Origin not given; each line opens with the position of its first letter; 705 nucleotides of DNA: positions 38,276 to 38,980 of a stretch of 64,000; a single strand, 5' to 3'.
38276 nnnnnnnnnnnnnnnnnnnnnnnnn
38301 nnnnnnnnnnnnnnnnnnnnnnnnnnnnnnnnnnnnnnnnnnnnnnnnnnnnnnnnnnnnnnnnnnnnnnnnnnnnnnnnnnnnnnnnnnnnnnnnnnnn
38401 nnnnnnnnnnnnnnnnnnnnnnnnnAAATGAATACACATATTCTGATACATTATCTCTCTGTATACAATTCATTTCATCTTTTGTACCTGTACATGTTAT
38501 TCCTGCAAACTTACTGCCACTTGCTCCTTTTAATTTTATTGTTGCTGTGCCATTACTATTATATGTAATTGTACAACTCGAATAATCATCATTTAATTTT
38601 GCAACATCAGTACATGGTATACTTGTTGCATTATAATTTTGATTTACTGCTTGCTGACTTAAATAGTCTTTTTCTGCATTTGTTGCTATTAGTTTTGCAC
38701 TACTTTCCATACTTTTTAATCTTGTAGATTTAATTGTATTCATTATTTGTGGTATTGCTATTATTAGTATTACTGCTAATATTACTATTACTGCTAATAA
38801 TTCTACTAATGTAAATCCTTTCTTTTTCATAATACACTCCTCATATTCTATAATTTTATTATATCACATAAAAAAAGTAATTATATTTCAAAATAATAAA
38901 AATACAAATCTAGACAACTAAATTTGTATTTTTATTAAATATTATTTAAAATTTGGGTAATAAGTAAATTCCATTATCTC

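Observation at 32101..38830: Two large modular, Cys-rich proteins with type IV prepilin leaders and variable numbers of a ~65-aa module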

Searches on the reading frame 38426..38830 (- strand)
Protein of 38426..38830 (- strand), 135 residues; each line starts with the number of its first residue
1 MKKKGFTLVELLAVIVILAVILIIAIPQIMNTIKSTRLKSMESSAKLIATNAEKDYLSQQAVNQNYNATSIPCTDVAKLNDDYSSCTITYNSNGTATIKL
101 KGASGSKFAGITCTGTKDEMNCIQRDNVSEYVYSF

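Call 20: find_related_loci(query=window:38426-38830:-, collection=genome_contigs, flank=10000)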
Query seq(135 aa) (135 aa) in genome_contigs; peptide patterns used: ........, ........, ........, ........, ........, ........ (x = any residue, [..] = any of these).
598 stretches matched a pattern (row limit reached: there are more); 321 encode a relative of the query (tblastn E <= 1e-3); the best 80 are kept; 79 distinct loci.
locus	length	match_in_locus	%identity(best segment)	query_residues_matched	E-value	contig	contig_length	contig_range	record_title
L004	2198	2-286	66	31-126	6e-38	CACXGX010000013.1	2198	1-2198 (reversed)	MAG: uncultured Erysipelotrichaceae bacterium isolate RUG11250 genome assembly, contig: RUG11250_asm_13, whole genome sh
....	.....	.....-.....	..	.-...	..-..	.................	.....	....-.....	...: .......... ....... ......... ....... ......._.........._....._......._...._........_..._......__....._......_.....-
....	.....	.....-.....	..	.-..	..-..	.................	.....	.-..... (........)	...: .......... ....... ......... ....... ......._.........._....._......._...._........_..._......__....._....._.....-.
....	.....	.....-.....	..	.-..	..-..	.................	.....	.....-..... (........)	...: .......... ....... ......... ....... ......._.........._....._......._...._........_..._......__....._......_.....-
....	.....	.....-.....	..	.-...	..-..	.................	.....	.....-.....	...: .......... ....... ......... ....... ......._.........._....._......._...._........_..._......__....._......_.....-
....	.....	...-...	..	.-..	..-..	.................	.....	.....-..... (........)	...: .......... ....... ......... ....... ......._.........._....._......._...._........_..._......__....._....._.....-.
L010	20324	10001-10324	39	1-101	2e-14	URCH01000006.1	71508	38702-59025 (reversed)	uncultured Tenericutes bacterium isolate UMGS872 genome assembly, contig: NODE_46_length_71508_cov_4.8961, whole genome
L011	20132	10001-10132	68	1-44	1e-13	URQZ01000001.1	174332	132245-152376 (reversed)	uncultured Tenericutes bacterium isolate UMGS1271 genome assembly, contig: NODE_3_length_174332_cov_8.884276, whole geno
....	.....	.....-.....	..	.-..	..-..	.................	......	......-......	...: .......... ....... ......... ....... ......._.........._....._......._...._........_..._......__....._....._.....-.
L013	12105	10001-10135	64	1-45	1e-13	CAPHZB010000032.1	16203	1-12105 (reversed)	MAG TPA_asm: uncultured Bacilli bacterium isolate MGBC119797 genome assembly, contig: MGBC119797.32, whole genome shotgu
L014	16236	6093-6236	58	1-48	1e-13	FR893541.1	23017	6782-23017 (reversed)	Clostridium sp. CAG:433 genomic scaffold, scf22, whole genome shotgun sequence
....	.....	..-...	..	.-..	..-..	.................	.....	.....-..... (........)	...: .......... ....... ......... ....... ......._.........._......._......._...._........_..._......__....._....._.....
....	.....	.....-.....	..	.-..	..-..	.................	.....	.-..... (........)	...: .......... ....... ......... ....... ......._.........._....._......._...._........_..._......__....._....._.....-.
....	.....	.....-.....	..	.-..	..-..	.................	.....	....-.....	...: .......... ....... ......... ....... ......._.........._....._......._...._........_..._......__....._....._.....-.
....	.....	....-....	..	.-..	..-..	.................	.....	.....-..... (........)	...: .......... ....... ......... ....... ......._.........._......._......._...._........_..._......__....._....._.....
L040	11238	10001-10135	62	1-45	2e-12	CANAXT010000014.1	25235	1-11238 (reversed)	MAG TPA_asm: uncultured Tenericutes bacterium isolate SRR16350204_bin.22_metawrap_v1.3_MAG genome assembly, contig: NODE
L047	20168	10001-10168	45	1-56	4e-12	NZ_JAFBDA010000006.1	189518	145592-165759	Clostridium sardiniense strain DSM 2632 Ga0454003_06, whole genome shotgun sequence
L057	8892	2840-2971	59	1-44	8e-12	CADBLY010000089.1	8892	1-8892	MAG: uncultured Erysipelotrichaceae bacterium isolate RUG14093 genome assembly, contig: RUG14093_asm_89, whole genome sh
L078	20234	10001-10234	38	1-75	1e-10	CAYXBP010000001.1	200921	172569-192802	MAG TPA_asm: uncultured Ruminococcus sp. isolate SRP350583_co2_61 genome assembly, contig: NODE_14_length_200921_cov_92.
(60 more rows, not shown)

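Call 32: search_protein_families(library=pfam, proteins=[L047:6509-8182:+, L047:8196-9401:+, L047:10998-11747:+, L047:11761-12804:+, L078:6933-8591:+, L078:8636-9745:+, L078:3914-4699:+, L078:4696-5865:+], max_evalue=0.00001)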
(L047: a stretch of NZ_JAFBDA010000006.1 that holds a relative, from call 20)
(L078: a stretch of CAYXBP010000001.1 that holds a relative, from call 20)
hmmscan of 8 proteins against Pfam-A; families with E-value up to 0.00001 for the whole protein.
L047:6509-8182:+ (557 aa): 2 families
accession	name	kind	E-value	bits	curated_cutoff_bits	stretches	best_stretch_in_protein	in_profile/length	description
PF00437.27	T2SSE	-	2.6e-136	454.6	24.9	1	169-551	2-370/370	Type II/IV secretion system protein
PF05157.20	MshEN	-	2.5e-15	56.6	23.1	1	59-143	1-86/90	MshEN domain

L047:8196-9401:+ (401 aa): 1 family
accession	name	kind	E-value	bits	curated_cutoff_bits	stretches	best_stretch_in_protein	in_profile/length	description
PF00482.28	T2SSF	-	2.3e-57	192.8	25.2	2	67-189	1-125/125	Type II secretion system (T2SS), protein F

L047:10998-11747:+ (249 aa): 2 families
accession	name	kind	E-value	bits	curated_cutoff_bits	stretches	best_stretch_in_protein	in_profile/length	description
PF06750.18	A24_N_bact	-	5.2e-35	119.8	23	1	8-91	1-84/84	Bacterial Peptidase A24 N-terminal domain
PF01478.23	Peptidase_A24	-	4.9e-12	46.6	26.5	1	101-209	1-104/104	Type IV leader peptidase family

L047:11761-12804:+ (347 aa): 1 family
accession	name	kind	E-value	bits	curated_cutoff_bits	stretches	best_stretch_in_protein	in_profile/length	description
PF11104.14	PilM_2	-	2.4e-19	69.9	27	1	28-333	22-322/340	Type IV pilus assembly protein PilM;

L078:6933-8591:+ (552 aa): 2 families
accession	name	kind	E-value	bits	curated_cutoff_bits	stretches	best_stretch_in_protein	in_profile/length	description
PF00437.27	T2SSE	-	5.3e-130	433.8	24.9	1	168-547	3-370/370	Type II/IV secretion system protein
PF05157.20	MshEN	-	8.4e-19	67.8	23.1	1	61-145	2-87/90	MshEN domain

L078:8636-9745:+ (369 aa): 1 family
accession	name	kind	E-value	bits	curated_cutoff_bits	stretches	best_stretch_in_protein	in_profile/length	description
PF00437.27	T2SSE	-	6.1e-48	163.8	24.9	1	6-339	12-341/370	Type II/IV secretion system protein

L078:3914-4699:+ (261 aa): 1 family
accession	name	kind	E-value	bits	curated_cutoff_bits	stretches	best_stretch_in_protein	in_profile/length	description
PF07963.17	N_methyl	-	1.1e-06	28.4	21.2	1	1-26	1-26/27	Prokaryotic N-terminal methylation motif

L078:4696-5865:+ (389 aa): 0 families

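Call 52: search_protein_families(library=pfam, proteins=[L057:79-417:+, L057:407-760:+, L057:762-1523:+, L057:1516-2829:+, L057:2840-3865:+, L057:4981-6471:+, L057:6475-7164:+, L040:5646-6146:+, L040:6157-6660:+, L040:3301-4194:+], max_evalue=0.001)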
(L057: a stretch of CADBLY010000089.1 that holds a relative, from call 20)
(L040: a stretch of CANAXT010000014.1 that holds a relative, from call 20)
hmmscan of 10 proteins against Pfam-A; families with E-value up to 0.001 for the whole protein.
L057:79-417:+ (112 aa): 1 family
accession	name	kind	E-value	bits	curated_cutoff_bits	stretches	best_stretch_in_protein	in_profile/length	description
PF07811.17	TadE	-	5.6e-09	36.4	22.9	1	6-41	1-36/43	TadE-like protein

L057:407-760:+ (117 aa): 1 family
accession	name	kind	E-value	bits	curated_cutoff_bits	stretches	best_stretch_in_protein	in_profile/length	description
PF13400.11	Tad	-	0.00028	21.6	22.3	1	5-41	1-36/47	Putative Flp pilus-assembly TadE/G-like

L057:762-1523:+ (253 aa): 4 families
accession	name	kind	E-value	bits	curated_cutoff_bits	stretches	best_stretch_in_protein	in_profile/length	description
PF13614.12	AAA_31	-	2.2e-14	54.2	27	1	6-170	2-170/177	AAA domain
PF01656.29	CbiA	-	1.6e-09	38.2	25.4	1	8-175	1-78/125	CobQ/CobB/MinD/ParA nucleotide binding domain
PF10609.15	ParA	-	8.7e-09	35.6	27.1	1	6-58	4-56/246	NUBPL iron-transfer P-loop NTPase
PF09140.17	MipZ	-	0.00095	19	20.7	0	7-155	2-137/262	ATPase MipZ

L057:1516-2829:+ (437 aa): 2 families
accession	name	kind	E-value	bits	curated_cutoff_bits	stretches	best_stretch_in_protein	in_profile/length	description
PF00437.27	T2SSE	-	3.2e-60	204.2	24.9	1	89-368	4-279/370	Type II/IV secretion system protein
PF00005.33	ABC_tran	-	2.1e-05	25.6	25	1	211-270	5-61/137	ABC transporter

L057:2840-3865:+ (341 aa): 1 family
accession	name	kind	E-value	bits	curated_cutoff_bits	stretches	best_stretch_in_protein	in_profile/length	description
PF07963.17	N_methyl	-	2.7e-07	30.3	21.2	1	2-25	3-26/27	Prokaryotic N-terminal methylation motif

L057:4981-6471:+ (496 aa): 2 families
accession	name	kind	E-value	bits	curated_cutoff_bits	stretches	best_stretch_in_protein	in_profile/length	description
PF00482.28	T2SSF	-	8.4e-15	55.3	25.2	1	331-453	4-123/125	Type II secretion system (T2SS), protein F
PF16403.11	Bact_surface_Ig-like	-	3.8e-05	24.1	27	1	95-156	6-64/71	Bacterial surface protein, Ig-like domain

L057:6475-7164:+ (229 aa): 1 family
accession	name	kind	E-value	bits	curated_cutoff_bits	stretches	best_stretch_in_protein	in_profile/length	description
PF00482.28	T2SSF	-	1.2e-16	61.2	25.2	1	94-220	1-124/125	Type II secretion system (T2SS), protein F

L040:5646-6146:+ (166 aa): 0 families

L040:6157-6660:+ (167 aa): 1 family
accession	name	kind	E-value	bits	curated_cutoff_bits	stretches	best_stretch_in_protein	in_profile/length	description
PF07963.17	N_methyl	-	0.00039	20.3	21.2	1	2-25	3-26/27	Prokaryotic N-terminal methylation motif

L040:3301-4194:+ (297 aa): 1 family
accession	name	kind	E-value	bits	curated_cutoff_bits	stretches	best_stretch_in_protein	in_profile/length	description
PF02541.22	Ppx-GppA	-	2.4e-11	44.1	27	1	66-170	57-157/285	Ppx/GppA phosphatase family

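Call 94: search_protein_families(library=ncbifam, proteins=[L057:1516-2829:+, L040:4216-5535:-, L040:616-2466:+], max_evalue=0.001)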
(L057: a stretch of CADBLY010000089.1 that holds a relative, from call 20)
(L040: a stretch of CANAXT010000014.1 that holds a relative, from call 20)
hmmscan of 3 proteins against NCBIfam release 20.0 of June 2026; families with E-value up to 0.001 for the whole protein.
L057:1516-2829:+ (437 aa): 27 families (the best 25 are shown)
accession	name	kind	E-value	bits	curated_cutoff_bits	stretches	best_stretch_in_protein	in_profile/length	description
TIGR03819.1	heli_sec_ATPase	hypoth_equivalog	8.6e-94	314.5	373.15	1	73-380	35-339/340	TadA family conjugal transfer-associated ATPase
TIGR02788.1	VirB11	equivalog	2e-71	240.6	249.95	2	204-379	131-306/308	P-type DNA transfer ATPase VirB11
TIGR02782.1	TrbB_P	equivalog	1.1e-64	218.6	304.55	1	93-389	14-300/303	P-type conjugative transfer ATPase TrbB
NF010475.0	PRK13900.1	equivalog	9.2e-61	205.7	389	2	195-380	138-323/333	type IV secretion system ATPase VirB11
NF058587.1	archaellum_moto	equivalog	1.8e-60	205.2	550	1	36-413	92-464/527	archaellum flagellar ATPase motor FlaI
NF010469.0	PRK13894.1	subfamily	1.3e-52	179.1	508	1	93-389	27-314/320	conjugal transfer ATPase TrbB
NF010407.0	PRK13833.1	subfamily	1.5e-48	165.9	499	1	96-386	25-304/323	conjugal transfer protein TrbB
NF053672.1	bindosome_BasE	exception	8.3e-40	137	1000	1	85-399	134-442/512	bindosome assembly system ATPase subunit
NF010425.0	PRK13851.1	equivalog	5.7e-39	133.9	461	2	205-367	150-313/344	type IV secretion system protein VirB11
NF041000.1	ATPase_ComGA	equivalog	2e-18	66.4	300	1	212-341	123-247/267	competence type IV pilus ATPase ComGA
TIGR02525.1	plasmid_TraJ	equivalog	3.9e-16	59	368.3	1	221-376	153-307/372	plasmid transfer ATPase TraJ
TIGR01420.1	pilT_fam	subfamily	1.4e-15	57.4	319.1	1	99-338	11-241/343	PilT/PilU family type 4a pilus ATPase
TIGR02533.1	type_II_gspE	equivalog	1.8e-15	56.6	630.25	1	204-337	229-357/486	type II secretion system ATPase GspE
NF007755.0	PRK10436.1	equivalog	2e-12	46.5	617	1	212-340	214-336/465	type II secretion system protein GspE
NF053534.1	T4PilAsmATPsTfpB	equivalog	5.9e-12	44.8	850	1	200-340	319-453/584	type IV pilus assembly ATPase TfpB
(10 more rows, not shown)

L040:4216-5535:- (439 aa): 18 families
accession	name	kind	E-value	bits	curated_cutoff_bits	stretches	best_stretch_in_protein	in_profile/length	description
TIGR02533.1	type_II_gspE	equivalog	4.9e-143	477.3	630.25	1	9-388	106-484/486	type II secretion system ATPase GspE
TIGR02538.1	type_IV_pilB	equivalog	9.6e-143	476.8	675.65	1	8-388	177-560/564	type IV-A pilus assembly ATPase PilB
NF007755.0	PRK10436.1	equivalog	2.7e-133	445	617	1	8-391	81-460/465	type II secretion system protein GspE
NF053534.1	T4PilAsmATPsTfpB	equivalog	3.6e-122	408.7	850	1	4-390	193-582/584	type IV pilus assembly ATPase TfpB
NF041000.1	ATPase_ComGA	equivalog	2.5e-79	266.1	300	1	18-282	2-265/267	competence type IV pilus ATPase ComGA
TIGR01420.1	pilT_fam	subfamily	1.5e-52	179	319.1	1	16-284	2-270/343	PilT/PilU family type 4a pilus ATPase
TIGR02525.1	plasmid_TraJ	equivalog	5.5e-27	94.7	368.3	1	121-263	128-273/372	plasmid transfer ATPase TraJ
TIGR02524.1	dot_icm_DotB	equivalog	1.4e-22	80.4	463.3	1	138-261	126-258/358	Dot/Icm type IV secretion system ATPase DotB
TIGR02782.1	TrbB_P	equivalog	5.7e-17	61.9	304.55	1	139-260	130-253/303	P-type conjugative transfer ATPase TrbB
NF058587.1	archaellum_moto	equivalog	1.3e-15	57.2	550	1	148-260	277-394/527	archaellum flagellar ATPase motor FlaI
TIGR02788.1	VirB11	equivalog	2.6e-15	56.3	249.95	1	140-263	138-266/308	P-type DNA transfer ATPase VirB11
TIGR03819.1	heli_sec_ATPase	hypoth_equivalog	2.6e-14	53.2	373.15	1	62-259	97-297/340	TadA family conjugal transfer-associated ATPase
NF010469.0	PRK13894.1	subfamily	3.8e-14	52.8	508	1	137-260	140-265/320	conjugal transfer ATPase TrbB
NF010407.0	PRK13833.1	subfamily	6.7e-13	48.8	499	1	149-263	147-263/323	conjugal transfer protein TrbB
NF010425.0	PRK13851.1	equivalog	8.2e-09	34.8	461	1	134-261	150-282/344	type IV secretion system protein VirB11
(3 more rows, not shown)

L040:616-2466:+ (616 aa): 7 families
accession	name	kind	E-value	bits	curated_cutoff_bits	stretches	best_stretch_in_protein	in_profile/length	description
TIGR02120.1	GspF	equivalog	8e-84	282.2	424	1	211-611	1-400/401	type II secretion system inner membrane protein GspF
NF052607.1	T4PiliAsmPilCThrm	equivalog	6.9e-73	246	700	1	210-612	3-404/406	type IV pilus assembly protein PilC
NF052606.1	T4PiliAsmPilCMyx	equivalog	6.2e-70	236.1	700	1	201-613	12-419/419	type IV pilus assembly protein PilC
NF007861.0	PRK10573.1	equivalog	5.7e-69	233.1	401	1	207-610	3-396/401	protein transport protein HofC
NF047826.1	T3SSXpsF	equivalog_domain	7.8e-58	196.2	650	1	210-611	3-403/405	type II secretion system protein XpsF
NF041012.2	T4P_ComGB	equivalog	7.5e-41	140.6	240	1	275-608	4-330/332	competence type IV pilus assembly protein ComGB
NF009235.0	PRK12585.1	equivalog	0.00017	21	273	1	83-154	103-176/197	putative monovalent cation/H+ antiporter subunit G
